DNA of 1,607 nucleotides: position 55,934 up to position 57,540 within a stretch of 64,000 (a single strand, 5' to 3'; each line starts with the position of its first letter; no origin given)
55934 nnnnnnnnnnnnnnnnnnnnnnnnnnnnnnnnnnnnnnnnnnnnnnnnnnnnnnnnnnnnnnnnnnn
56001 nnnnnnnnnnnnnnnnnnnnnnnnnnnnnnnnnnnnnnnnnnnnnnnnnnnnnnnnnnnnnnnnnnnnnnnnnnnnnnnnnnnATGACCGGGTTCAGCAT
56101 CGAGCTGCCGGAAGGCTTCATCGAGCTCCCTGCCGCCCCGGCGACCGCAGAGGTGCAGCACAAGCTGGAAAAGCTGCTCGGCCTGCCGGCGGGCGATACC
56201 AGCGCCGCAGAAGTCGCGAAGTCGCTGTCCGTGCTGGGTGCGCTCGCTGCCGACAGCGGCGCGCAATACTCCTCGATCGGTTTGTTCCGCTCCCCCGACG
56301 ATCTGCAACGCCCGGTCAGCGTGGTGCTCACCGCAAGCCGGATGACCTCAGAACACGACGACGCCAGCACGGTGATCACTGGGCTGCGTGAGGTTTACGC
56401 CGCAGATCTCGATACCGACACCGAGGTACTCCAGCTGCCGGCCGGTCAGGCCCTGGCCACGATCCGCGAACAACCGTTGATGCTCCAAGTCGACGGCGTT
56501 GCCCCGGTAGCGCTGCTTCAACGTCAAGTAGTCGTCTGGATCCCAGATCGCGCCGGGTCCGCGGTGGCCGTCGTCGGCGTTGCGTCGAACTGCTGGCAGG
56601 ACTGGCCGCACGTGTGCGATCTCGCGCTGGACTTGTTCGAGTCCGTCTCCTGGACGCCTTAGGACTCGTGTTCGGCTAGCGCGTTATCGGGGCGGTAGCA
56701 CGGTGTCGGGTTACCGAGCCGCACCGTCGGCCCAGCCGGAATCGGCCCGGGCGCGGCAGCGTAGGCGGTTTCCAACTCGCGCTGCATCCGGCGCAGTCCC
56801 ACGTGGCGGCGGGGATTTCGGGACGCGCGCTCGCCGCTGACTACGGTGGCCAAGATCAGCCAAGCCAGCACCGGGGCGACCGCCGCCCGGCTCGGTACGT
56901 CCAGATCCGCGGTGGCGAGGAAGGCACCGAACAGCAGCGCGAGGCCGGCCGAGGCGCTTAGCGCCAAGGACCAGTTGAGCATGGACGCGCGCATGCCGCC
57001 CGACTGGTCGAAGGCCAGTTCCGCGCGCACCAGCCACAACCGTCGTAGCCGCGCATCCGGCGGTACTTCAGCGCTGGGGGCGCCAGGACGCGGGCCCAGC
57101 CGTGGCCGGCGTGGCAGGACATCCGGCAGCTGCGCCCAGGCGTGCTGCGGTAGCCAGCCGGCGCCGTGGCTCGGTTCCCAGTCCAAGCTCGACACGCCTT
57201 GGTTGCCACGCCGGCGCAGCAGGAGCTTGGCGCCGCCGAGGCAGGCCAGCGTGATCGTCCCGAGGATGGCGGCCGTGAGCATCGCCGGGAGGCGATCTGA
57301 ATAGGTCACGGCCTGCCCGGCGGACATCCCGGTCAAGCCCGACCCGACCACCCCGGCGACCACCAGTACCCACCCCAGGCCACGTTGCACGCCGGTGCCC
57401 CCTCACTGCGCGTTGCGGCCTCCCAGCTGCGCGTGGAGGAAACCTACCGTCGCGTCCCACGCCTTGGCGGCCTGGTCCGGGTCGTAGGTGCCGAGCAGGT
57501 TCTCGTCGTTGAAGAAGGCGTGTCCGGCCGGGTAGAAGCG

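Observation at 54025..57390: Orphan T7SS-style module: WXG/EspC-like protein, T7SS-signal-like protein with a glycine-zipper membrane C-terminus, and a coupled partner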

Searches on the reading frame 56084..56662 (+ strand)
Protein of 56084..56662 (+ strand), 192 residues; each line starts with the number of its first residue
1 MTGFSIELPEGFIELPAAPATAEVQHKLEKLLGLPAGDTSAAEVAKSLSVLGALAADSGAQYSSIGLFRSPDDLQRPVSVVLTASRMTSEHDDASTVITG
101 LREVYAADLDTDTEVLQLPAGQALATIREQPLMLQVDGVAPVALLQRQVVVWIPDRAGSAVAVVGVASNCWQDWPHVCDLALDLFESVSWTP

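Call 3: search_protein_families(library=pfam, proteins=[window:56084-56662:+], max_evalue=1)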
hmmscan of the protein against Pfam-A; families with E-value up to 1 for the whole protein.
window:56084-56662:+ (192 aa): 0 families

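Call 4: search_protein_families(library=ncbifam, proteins=[window:56084-56662:+], max_evalue=1)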
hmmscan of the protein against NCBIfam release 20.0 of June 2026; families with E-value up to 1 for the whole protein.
window:56084-56662:+ (192 aa): 0 families

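Call 7: find_homologous_proteins(query=window:56084-56662:+)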
Query window:56084-56662:+ (192 aa): 40 proteins with E <= 0.001 among 4086 candidates.
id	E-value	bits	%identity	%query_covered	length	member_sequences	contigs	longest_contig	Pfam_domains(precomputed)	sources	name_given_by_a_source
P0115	5.1e-118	409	100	100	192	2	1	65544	-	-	-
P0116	7.3e-116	402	98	100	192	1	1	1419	-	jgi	jgi:hypothetical protein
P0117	3.0e-111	387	94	100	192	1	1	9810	-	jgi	jgi:hypothetical protein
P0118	3.4e-111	387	94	100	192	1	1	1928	-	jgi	jgi:hypothetical protein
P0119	4.2e-110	384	94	100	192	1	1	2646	-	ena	-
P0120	1.6e-109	382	93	100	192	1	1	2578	-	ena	-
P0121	2.5e-102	358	89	100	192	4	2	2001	-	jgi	-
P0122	1.5e-99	349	84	100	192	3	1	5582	-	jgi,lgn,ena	-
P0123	1.6e-92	326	79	99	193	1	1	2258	-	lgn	-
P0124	1.9e-92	326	80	99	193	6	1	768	-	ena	-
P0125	6.1e-92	324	81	99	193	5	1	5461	-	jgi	jgi:hypothetical protein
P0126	1.9e-90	320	78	99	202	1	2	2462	-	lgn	-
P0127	7.1e-89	314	74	100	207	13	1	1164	-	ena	-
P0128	9.0e-88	311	76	99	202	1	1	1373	-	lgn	-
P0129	2.0e-85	303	73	99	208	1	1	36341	-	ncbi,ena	-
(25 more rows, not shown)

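Call 19: predict_structure(alignment_id=A1)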
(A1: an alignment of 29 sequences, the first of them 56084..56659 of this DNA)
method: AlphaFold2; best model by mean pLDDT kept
length: 192 residues; sequences in the alignment: 29
mean_pLDDT: 85.5   pTM: 0.80
mean pLDDT of the five models: 85.5, 79.4, 61.9, 58.0, 55.3
residues with pLDDT >= 90: 69; 70-90: 109; 50-70: 14; < 50: 0
segments of 3 or more residues with pLDDT < 50: none
pLDDT, mean of each block of 10 residues (from residue 1): 82 80 86 85 79 79 87 84 91 93 87 92 91 65 77 94 90 88 94 78
secondary structure, 60 per line:
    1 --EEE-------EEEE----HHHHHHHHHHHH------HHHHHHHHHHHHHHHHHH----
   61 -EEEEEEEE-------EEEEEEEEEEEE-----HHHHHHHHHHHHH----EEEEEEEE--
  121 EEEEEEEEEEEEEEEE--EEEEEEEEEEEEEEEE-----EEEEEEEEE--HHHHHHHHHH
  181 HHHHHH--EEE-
elements in order: E3-5 E13-16 H21-32 H39-56 E62-69 E77-88 H94-106 E111-118 E121-136 E139-154 E160-168 H171-186 E189-191

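Call 21: search_protein_representatives(alignment_id=A1)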
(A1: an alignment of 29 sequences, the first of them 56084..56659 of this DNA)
Query: 29 sequences, 202 profile positions. Proteins with E-value up to 0.001 (for the whole library): 54; up to 1e-10: 38; up to 1e-30: 16. The best 54 are listed.
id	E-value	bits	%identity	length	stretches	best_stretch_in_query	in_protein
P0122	1.8e-104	363.7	-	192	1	1-191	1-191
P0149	4.6e-101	352.6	-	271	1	1-194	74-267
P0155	1.3e-53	197.6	-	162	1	1-138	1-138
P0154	2.8e-53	196.6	-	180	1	84-192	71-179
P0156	2.9e-49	183.5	-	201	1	2-191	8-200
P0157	2.6e-45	170.6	-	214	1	3-193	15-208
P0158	4.2e-44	166.6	-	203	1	3-192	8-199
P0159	6.6e-44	166.0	-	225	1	3-197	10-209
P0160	1.1e-43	165.3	-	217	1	3-192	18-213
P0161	1.3e-43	165.0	-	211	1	3-193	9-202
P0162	1.9e-43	164.5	-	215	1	3-194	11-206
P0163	1.2e-39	152.1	-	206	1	3-192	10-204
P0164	4.1e-39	150.4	-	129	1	65-191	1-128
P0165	2.8e-38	147.6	-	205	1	3-191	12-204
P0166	2.8e-37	144.4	-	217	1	3-197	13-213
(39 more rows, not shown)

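Call 22: fold_search(model_id=the predicted structure, library=pdb)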
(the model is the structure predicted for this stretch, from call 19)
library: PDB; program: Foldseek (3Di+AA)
matches with E <= 10: 1594; with E <= 0.001: 3
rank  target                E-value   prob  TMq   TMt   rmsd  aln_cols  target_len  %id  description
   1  3lyd_B                2.7e-04  1.00  0.44  0.51   6.3       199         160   10  Crystal structure of Putative uncharacterized protein from Jonesia denitrificans (released 2010-03-09)
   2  3lyd_A                3.0e-04  1.00  0.46  0.53   6.3       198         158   10  Crystal structure of Putative uncharacterized protein from Jonesia denitrificans (released 2010-03-09)
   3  6e5d                  3.0e-04  1.00  0.44  0.47   7.2       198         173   15  Crystal structure of LpqN involved in cell envelope biogenesis of Mycobacterium tuberculosis (released 2019-07-24)
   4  4pws                  1.0e-03  1.00  0.38  0.40   8.1       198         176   10  Crystal structure of secreted proline rich antigen MTC28 (Rv0040c) at 2.15 A with bound chloride from Mycobacterium tube (released 2015-03-25)
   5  3hlz_A                2.1e-03  1.00  0.39  0.30   6.7       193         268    8  Crystal structure of BT_1490 (NP_810393.1) from BACTEROIDES THETAIOTAOMICRON VPI-5482 at 1.50 A resolution (released 2009-06-16)
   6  3hlz_B                2.6e-03  1.00  0.38  0.29   6.8       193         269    8  Crystal structure of BT_1490 (NP_810393.1) from BACTEROIDES THETAIOTAOMICRON VPI-5482 at 1.50 A resolution (released 2009-06-16)
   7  4ol4                  2.9e-03  0.99  0.39  0.41   7.7       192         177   10  Crystal structure of secreted proline rich antigen MTC28 (Rv0040c) from Mycobacterium tuberculosis (released 2015-01-28)
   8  1v2b_B                4.1e-03  0.99  0.32  0.39   8.0       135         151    7  Crystal Structure of PsbP Protein in the Oxygen-Evolving Complex of Photosystem II from Higher Plants (released 2004-05-18)
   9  4e6f_A                5.1e-03  1.00  0.32  0.35   4.5        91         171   11  Crystal structure of a DUF4468 family protein (BACOVA_04320) from Bacteroides ovatus ATCC 8483 at 1.49 A resolution (released 2012-07-04)
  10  3qsz_B                5.1e-03  0.84  0.26  0.27  10.3       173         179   12  Crystal Structure of the STAR-related lipid transfer protein (fragment 25-204) from Xanthomonas axonopodis at the reso (released 2011-04-20)
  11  7cu8_D                6.5e-03  0.54  0.23  0.23  16.2       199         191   12  Crystal structure of the soluble domain of TiME protein from Mycobacterium tuberculosis (released 2021-08-25)
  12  7cu8_A                7.3e-03  0.54  0.23  0.23  16.3       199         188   12  Crystal structure of the soluble domain of TiME protein from Mycobacterium tuberculosis (released 2021-08-25)
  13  3fo5_A                7.3e-03  0.38  0.22  0.19  16.2       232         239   11  Human START domain of Acyl-coenzyme A thioesterase 11 (ACOT11) (released 2009-02-24)
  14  7cu9_A                9.2e-03  0.44  0.21  0.21  15.6       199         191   10  Crystal structure of the soluble domain of TiME protein from Mycobacterium smegmatis (released 2021-08-25)
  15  1jss_A                1.1e-02  0.75  0.26  0.26   9.8       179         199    8  Crystal structure of the Mus musculus cholesterol-regulated START protein 4 (StarD4). (released 2002-04-10)
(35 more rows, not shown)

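Call 49: search_protein_families(library=pfam, alignment_id=A3, max_evalue=5)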
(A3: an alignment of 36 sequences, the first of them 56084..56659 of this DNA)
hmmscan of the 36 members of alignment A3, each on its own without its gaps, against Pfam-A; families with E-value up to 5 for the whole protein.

A. member 1, window:56084-56659:+ (192 aa): 0 families

B. families by the number of members that match (of 36 scanned): 9 families
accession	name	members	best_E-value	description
PF09407.15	AbiEi_1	1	0.012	AbiEi antitoxin C-terminal domain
PF09925.14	DUF2157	1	0.031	Predicted membrane protein (DUF2157)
PF24182.1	G1RFP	1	0.054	Gene 1 ring forming protein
PF22733.1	NNH1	1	0.1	NACHT N-terminal Helical domain 1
PF19407.5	DUF5979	1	0.12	Domain of unknown function (DUF5979)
PF15608.11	PELOTA_1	1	0.17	PELOTA RNA binding domain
PF20437.3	LonC_helical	1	0.22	Lon-like LonC helical domain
PF00193.23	Xlink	1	0.28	Extracellular link domain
PF11131.13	PhrC_PhrF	1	1.7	Rap-phr extracellular signalling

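Call 50: search_solved_structures(query=A3, max_evalue=10)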
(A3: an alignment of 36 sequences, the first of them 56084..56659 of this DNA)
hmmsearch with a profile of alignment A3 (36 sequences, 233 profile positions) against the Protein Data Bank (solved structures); distinct sequences matched with E-value up to 10: 8.
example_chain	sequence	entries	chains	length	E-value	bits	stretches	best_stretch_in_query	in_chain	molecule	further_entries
5hxk_A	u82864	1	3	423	0.36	13.4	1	23-114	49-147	Zinc-dependent peptidase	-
7wzb_B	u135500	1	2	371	0.54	12.8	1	36-122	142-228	Lipopolysaccharide assembly protein B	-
6w5q_A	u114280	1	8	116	0.62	12.6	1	77-123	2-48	Peptidoglycan synthase activator LpoP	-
3hly_A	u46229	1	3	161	0.62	12.6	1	29-98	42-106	Flavodoxin-like domain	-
7v4y_B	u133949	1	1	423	0.94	12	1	29-114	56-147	Zinc-dependent peptidase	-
2m6r_A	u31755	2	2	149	1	12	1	133-205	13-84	Flavodoxin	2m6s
5cwh_A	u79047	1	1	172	7.8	9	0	28-71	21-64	Designed helical repeat protein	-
6w2q_A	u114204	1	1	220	9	8.8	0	26-77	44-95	Junction 34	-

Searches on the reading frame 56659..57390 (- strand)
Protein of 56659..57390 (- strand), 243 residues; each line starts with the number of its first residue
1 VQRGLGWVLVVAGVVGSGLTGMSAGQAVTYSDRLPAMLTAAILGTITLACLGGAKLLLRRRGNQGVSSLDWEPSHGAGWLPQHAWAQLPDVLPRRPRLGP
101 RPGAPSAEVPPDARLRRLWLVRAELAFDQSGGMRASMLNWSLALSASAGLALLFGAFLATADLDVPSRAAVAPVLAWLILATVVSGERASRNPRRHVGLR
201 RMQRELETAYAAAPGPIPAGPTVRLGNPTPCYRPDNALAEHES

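Call 3: search_protein_families(library=pfam, proteins=[window:56659-57390:-], max_evalue=1)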
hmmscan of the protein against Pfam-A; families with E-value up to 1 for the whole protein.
window:56659-57390:- (243 aa): 0 families

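Call 4: search_protein_families(library=ncbifam, proteins=[window:56659-57390:-], max_evalue=1)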
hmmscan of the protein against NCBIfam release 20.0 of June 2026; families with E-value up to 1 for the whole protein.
window:56659-57390:- (243 aa): 0 families

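Call 55: find_homologous_proteins(query=window:56659-57390:-)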
Query window:56659-57390:- (243 aa): 30 proteins with E <= 0.001 among 8000 candidates.
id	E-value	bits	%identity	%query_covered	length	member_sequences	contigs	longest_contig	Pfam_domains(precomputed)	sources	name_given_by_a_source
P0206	1.8e-148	511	98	100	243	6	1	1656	-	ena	-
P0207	9.9e-123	426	83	100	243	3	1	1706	-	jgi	-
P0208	1.2e-116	406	80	100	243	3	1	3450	-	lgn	-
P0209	5.8e-115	401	78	100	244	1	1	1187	-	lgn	-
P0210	2.6e-110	386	78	96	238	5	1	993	-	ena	-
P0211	7.3e-102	358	74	98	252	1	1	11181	-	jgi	jgi:hypothetical protein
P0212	2.1e-101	356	73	96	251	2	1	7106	-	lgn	-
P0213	8.3e-97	341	72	94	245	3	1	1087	-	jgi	jgi:hypothetical protein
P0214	3.9e-94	333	67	100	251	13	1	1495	-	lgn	-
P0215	4.3e-89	316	64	98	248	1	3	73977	-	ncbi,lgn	ncbi:MAG: hypothetical protein ACRDS0_03295 [Pseudonocardiaceae bacterium]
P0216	1.3e-85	305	64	94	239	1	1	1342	-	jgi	jgi:hypothetical protein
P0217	3.5e-85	303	64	96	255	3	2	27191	-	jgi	-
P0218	8.1e-85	302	63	96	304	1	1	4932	-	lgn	-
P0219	8.7e-84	299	62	97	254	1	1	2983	-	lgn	-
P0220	1.6e-83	298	61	100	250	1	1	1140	-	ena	-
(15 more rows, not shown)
